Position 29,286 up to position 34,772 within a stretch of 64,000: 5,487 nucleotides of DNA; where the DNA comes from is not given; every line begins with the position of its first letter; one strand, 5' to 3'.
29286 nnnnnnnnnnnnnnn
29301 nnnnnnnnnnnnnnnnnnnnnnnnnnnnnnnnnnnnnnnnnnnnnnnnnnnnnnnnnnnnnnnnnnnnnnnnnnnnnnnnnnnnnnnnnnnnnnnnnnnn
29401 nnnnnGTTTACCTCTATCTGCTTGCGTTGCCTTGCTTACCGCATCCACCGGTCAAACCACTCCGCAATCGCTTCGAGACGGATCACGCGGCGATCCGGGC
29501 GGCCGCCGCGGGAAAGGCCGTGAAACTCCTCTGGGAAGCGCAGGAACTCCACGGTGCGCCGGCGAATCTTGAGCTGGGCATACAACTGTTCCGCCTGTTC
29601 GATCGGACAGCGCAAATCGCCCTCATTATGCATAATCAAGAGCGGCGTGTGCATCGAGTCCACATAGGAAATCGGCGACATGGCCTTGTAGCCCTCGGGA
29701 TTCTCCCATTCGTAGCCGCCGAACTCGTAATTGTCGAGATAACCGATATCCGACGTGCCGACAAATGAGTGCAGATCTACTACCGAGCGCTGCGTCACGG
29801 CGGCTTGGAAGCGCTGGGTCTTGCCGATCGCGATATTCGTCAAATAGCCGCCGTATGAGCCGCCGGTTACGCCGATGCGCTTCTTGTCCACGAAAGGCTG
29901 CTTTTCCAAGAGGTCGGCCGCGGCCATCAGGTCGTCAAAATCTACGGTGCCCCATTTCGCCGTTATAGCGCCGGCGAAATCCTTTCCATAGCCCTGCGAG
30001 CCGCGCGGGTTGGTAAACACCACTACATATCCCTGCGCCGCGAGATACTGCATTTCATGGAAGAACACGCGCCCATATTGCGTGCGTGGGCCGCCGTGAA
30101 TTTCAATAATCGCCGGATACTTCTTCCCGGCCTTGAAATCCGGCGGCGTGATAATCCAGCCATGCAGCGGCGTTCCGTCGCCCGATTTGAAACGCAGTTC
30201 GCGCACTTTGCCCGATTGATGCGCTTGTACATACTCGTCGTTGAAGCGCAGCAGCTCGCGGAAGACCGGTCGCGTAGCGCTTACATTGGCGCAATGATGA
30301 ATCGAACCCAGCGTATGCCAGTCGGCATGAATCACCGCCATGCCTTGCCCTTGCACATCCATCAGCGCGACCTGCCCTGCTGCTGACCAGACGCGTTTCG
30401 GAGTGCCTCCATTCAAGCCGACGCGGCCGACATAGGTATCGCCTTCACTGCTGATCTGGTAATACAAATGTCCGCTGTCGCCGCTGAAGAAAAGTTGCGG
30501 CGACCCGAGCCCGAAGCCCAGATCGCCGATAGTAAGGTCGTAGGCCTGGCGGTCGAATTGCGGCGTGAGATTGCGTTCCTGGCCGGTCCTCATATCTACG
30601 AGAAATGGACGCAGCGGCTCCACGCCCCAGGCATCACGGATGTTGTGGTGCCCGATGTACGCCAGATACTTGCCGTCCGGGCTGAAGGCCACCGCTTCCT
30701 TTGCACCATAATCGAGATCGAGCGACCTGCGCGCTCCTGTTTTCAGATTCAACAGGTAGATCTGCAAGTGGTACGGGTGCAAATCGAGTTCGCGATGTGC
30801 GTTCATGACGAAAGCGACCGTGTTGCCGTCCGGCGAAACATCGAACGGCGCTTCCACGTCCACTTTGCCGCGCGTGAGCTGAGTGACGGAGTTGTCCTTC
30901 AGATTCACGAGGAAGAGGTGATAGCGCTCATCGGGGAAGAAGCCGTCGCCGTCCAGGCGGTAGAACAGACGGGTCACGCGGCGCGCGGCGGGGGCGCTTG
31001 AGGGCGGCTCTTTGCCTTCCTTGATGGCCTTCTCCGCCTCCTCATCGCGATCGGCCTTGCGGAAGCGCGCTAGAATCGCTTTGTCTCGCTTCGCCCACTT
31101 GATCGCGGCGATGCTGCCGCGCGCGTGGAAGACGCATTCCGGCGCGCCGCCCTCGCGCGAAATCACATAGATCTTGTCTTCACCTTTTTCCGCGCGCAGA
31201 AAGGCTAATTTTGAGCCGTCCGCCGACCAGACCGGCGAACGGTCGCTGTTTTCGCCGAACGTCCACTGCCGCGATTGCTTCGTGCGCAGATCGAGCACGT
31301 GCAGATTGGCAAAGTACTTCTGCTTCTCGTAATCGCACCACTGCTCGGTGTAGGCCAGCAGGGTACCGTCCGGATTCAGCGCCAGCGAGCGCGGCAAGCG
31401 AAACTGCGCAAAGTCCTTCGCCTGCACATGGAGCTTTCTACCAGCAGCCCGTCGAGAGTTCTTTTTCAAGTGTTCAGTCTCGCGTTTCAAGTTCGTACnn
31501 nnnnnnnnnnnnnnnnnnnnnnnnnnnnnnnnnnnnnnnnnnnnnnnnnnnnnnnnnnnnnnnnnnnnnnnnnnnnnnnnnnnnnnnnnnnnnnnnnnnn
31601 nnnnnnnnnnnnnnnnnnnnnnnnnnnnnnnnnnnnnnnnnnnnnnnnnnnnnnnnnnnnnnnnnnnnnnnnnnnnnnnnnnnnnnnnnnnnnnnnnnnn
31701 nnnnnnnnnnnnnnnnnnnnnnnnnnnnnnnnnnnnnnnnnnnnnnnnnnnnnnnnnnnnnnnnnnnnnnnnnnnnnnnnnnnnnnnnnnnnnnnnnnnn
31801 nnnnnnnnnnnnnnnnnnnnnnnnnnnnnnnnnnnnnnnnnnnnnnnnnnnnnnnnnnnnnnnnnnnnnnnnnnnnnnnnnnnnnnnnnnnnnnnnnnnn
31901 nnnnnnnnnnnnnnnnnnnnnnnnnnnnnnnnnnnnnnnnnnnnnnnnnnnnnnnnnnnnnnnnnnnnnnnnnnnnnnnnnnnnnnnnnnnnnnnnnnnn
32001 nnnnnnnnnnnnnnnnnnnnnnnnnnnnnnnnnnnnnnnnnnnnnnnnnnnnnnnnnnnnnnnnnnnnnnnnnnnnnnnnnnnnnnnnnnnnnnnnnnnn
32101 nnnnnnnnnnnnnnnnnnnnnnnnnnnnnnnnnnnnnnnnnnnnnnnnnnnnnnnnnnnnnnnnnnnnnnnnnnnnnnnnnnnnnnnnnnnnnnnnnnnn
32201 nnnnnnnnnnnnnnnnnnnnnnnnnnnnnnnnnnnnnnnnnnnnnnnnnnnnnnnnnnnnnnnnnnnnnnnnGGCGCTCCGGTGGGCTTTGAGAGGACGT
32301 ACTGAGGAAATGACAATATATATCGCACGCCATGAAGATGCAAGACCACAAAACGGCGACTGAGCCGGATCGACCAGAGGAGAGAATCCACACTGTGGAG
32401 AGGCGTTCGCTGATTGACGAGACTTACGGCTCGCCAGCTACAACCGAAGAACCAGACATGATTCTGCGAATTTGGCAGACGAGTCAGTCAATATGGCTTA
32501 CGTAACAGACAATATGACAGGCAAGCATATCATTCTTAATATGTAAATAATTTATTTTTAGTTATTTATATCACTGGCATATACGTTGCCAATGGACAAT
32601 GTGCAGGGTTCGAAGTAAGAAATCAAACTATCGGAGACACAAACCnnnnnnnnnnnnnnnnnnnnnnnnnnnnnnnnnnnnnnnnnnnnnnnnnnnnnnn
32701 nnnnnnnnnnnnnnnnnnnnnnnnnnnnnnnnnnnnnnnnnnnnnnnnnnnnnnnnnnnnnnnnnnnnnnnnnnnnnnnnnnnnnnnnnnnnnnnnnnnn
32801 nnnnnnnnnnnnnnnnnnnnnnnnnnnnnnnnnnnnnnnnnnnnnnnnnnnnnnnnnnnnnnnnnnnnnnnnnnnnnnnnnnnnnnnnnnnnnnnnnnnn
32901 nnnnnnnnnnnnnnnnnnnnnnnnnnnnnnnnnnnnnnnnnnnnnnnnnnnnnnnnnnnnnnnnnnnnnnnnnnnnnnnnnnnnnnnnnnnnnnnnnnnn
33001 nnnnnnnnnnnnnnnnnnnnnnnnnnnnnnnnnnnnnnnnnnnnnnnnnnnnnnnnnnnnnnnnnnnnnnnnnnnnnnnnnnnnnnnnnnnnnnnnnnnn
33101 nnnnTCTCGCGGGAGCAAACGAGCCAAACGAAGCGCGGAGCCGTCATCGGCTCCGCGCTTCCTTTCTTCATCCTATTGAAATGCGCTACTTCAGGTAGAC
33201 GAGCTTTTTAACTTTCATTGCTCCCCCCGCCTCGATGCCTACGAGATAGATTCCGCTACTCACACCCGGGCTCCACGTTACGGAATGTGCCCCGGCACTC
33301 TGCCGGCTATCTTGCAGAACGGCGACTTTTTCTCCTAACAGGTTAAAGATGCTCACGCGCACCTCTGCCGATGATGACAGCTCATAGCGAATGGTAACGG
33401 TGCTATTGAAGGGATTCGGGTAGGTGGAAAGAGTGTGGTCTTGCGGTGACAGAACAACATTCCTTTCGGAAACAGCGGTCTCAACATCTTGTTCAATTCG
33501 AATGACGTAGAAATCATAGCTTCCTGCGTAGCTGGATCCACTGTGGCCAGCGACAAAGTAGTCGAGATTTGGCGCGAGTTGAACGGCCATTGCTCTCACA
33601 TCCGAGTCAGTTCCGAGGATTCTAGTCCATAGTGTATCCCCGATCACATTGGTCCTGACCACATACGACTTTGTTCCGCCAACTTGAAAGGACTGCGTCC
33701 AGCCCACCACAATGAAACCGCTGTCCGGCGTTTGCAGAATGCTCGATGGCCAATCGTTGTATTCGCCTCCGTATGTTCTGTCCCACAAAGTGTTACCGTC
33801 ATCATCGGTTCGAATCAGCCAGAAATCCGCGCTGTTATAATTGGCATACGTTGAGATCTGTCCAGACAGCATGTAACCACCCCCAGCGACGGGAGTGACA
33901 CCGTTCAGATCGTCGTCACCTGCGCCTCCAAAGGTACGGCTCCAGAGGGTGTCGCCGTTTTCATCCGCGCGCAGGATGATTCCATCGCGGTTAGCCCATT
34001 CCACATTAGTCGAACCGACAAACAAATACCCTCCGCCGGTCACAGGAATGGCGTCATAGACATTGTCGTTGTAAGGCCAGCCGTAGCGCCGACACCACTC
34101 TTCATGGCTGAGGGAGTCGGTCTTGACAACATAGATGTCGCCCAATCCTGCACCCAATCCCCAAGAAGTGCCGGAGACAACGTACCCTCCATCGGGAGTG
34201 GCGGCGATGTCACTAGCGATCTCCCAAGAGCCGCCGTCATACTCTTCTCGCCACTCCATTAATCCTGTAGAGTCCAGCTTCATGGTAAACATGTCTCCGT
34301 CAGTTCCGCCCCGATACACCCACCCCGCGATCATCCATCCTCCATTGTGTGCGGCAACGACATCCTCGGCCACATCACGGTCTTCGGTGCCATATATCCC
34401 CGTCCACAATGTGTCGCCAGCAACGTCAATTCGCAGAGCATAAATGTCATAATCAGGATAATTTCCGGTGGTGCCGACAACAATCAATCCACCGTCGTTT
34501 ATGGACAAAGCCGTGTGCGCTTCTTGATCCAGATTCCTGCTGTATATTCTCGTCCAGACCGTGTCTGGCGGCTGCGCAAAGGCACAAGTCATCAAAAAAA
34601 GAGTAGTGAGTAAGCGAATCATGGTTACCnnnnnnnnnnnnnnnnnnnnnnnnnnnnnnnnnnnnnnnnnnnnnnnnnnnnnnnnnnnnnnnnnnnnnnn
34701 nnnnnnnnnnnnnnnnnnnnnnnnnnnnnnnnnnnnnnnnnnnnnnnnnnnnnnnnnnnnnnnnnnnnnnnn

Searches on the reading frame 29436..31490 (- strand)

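Call 66: search_protein_families(library=pfam, proteins=[window:29436-31490:-], max_evalue=0.001)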
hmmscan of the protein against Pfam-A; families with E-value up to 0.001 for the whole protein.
window:29436-31490:- (684 aa): 7 families
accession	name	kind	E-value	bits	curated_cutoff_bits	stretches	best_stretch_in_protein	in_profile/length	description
PF00326.27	Peptidase_S9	-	4.3e-57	193.5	22.6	1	476-683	3-210/213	Prolyl oligopeptidase family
PF07676.18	PD40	-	4.2e-13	49.3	20.9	1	74-109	2-38/38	WD40-like Beta Propeller Repeat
PF20434.5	BD-FAE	-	6.4e-13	49.1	26.8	1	453-640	8-215/215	BD-FAE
PF05448.18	AXE1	-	1.5e-10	40.8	21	1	426-566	53-205/321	Acetyl xylan esterase (AXE1)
PF00930.27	DPPIV_N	-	2.8e-10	39.9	22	1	188-277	258-344/354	Dipeptidyl peptidase IV (DPP IV) N-terminal region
PF02129.25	Peptidase_S15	-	1.1e-08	35.6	23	1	438-575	1-134/262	X-Pro dipeptidyl-peptidase (S15 family)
PF01738.24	DLH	-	3.4e-07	30.5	21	1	481-664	35-193/217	Dienelactone hydrolase family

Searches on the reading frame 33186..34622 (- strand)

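Call 97: search_protein_families(library=pfam, proteins=[window:33186-34622:-], max_evalue=0.00001)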
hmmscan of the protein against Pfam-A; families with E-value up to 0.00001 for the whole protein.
window:33186-34622:- (478 aa): 1 family
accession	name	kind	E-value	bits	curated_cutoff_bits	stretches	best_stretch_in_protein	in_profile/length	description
PF18962.6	Por_Secre_tail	-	2.5e-11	44.1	27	1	401-475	2-74/75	Secretion system C-terminal sorting domain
